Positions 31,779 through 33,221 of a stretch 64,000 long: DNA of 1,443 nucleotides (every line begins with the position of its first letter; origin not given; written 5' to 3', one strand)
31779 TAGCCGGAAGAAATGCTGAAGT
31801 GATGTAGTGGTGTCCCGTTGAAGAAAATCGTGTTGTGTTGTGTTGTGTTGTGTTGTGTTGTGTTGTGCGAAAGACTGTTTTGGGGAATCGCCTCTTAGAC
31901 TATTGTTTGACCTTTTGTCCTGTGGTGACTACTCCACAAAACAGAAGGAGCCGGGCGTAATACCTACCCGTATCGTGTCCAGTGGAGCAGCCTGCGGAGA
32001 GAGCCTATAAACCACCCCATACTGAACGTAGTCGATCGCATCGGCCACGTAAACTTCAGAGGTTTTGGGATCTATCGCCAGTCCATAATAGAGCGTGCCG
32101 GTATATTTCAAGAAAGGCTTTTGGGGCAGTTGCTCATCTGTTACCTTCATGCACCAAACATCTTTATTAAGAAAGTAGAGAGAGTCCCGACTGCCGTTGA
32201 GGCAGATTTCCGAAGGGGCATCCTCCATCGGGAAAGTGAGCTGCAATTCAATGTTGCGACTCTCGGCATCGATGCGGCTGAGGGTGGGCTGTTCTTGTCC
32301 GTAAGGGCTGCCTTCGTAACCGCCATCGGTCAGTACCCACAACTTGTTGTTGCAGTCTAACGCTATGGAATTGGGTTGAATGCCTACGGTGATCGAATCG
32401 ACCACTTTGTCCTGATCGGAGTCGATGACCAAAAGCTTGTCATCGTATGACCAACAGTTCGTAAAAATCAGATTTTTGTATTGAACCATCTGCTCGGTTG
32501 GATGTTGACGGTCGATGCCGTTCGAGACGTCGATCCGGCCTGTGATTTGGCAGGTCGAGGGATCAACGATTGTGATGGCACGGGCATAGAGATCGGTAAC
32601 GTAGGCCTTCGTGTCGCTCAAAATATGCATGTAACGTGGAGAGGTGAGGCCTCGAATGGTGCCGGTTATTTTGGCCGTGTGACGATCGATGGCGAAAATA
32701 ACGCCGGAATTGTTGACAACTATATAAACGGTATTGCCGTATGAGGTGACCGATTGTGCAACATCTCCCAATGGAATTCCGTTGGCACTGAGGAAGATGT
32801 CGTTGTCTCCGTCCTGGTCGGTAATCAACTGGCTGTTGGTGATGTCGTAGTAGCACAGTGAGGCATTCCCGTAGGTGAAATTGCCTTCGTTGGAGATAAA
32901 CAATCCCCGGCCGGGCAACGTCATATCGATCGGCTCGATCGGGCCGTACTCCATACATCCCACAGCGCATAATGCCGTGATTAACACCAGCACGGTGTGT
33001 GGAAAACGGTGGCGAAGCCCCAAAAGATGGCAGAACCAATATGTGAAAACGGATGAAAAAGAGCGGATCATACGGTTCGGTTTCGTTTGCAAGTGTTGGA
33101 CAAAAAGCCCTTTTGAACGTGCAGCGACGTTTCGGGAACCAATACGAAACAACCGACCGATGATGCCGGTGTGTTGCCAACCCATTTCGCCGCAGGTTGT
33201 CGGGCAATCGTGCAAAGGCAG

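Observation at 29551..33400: Cobalamin-uptake module (B12 riboswitch, BtuG-like propeller lipoprotein, BtuB-like TonB receptor) that the ORF track misannotates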

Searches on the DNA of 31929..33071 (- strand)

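Call 23: search_rna_families(sources=[L004, L005, L006, L007, L008, L009, L010], threshold=gathering)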
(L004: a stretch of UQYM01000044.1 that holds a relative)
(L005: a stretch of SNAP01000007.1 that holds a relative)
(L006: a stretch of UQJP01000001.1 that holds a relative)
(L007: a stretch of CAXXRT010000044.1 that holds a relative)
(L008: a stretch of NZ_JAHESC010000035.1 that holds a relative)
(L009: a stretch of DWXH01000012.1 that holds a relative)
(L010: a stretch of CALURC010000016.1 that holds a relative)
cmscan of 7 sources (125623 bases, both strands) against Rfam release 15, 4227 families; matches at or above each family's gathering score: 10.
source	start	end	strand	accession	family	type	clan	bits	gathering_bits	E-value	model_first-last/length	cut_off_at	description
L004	9649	9855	+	RF00174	Cobalamin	Cis-reg; riboswitch;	CL00101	114.8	31.5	9.3e-28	1-189/189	no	Cobalamin riboswitch aptamer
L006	12333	12535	-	RF00174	Cobalamin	Cis-reg; riboswitch;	CL00101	106.1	31.5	3e-25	1-189/189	no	Cobalamin riboswitch aptamer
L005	2898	3090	+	RF00174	Cobalamin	Cis-reg; riboswitch;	CL00101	103.5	31.5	1.6e-24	1-189/189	no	Cobalamin riboswitch aptamer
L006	2059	2252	+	RF00174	Cobalamin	Cis-reg; riboswitch;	CL00101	92.8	31.5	1.9e-21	1-189/189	no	Cobalamin riboswitch aptamer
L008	3390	3607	+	RF00174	Cobalamin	Cis-reg; riboswitch;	CL00101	89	31.5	2.3e-20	1-189/189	no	Cobalamin riboswitch aptamer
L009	9612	9830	+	RF00174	Cobalamin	Cis-reg; riboswitch;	CL00101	85.9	31.5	1.8e-19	1-189/189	no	Cobalamin riboswitch aptamer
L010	16854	17063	-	RF00174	Cobalamin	Cis-reg; riboswitch;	CL00101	85.4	31.5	2.5e-19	1-189/189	no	Cobalamin riboswitch aptamer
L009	16888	17095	-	RF00174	Cobalamin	Cis-reg; riboswitch;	CL00101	83.7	31.5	7.4e-19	1-189/189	no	Cobalamin riboswitch aptamer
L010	9605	9818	+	RF00174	Cobalamin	Cis-reg; riboswitch;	CL00101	83.6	31.5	7.8e-19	1-189/189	no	Cobalamin riboswitch aptamer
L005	1608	1681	+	RF00005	tRNA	Gene; tRNA;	CL00001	67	29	4.2e-12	1-71/71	no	tRNA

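Call 36: search_rna_families(sources=[L013, L014, L023, L025, L029, L028, L022], threshold=gathering)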
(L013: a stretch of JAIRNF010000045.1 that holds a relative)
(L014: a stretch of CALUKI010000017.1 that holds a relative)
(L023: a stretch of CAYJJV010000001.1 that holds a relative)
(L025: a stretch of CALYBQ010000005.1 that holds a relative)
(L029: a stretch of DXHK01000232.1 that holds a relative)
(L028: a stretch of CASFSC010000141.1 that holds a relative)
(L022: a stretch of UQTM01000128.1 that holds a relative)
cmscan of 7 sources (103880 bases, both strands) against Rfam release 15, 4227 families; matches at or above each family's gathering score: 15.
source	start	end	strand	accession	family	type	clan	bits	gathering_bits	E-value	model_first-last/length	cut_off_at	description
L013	16949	17152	+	RF00174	Cobalamin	Cis-reg; riboswitch;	CL00101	98.7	31.5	3.1e-23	1-189/189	no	Cobalamin riboswitch aptamer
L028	1981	2182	-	RF00174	Cobalamin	Cis-reg; riboswitch;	CL00101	98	31.5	5e-23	1-189/189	no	Cobalamin riboswitch aptamer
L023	9666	9878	+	RF00174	Cobalamin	Cis-reg; riboswitch;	CL00101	97.2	31.5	8.3e-23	1-189/189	no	Cobalamin riboswitch aptamer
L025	9684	9895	+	RF00174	Cobalamin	Cis-reg; riboswitch;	CL00101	93.2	31.5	1.2e-21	1-189/189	no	Cobalamin riboswitch aptamer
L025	17014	17226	-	RF00174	Cobalamin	Cis-reg; riboswitch;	CL00101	92.3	31.5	2.1e-21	1-189/189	no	Cobalamin riboswitch aptamer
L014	9547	9755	+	RF00174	Cobalamin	Cis-reg; riboswitch;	CL00101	91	31.5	5.1e-21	1-189/189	no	Cobalamin riboswitch aptamer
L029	6515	6721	-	RF00174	Cobalamin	Cis-reg; riboswitch;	CL00101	86.8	31.5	8.1e-20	1-189/189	no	Cobalamin riboswitch aptamer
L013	9664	9873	+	RF00174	Cobalamin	Cis-reg; riboswitch;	CL00101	86.1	31.5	1.3e-19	1-189/189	no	Cobalamin riboswitch aptamer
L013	16593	16813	-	RF00174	Cobalamin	Cis-reg; riboswitch;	CL00101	83.3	31.5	7.8e-19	1-189/189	no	Cobalamin riboswitch aptamer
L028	9279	9521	+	RF00174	Cobalamin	Cis-reg; riboswitch;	CL00101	77.9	31.5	2.7e-17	1-189/189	no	Cobalamin riboswitch aptamer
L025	16606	16836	-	RF00174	Cobalamin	Cis-reg; riboswitch;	CL00101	76.2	31.5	8.6e-17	1-189/189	no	Cobalamin riboswitch aptamer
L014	16746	16984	-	RF00174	Cobalamin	Cis-reg; riboswitch;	CL00101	72.4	31.5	1e-15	1-189/189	no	Cobalamin riboswitch aptamer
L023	9381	9462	+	RF00005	tRNA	Gene; tRNA;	CL00001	55.5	29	5.1e-09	1-71/71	no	tRNA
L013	436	519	-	RF00005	tRNA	Gene; tRNA;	CL00001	52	29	4.7e-08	1-71/71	no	tRNA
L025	8249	8333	+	RF00005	tRNA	Gene; tRNA;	CL00001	39.6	29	0.00012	1-71/71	no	tRNA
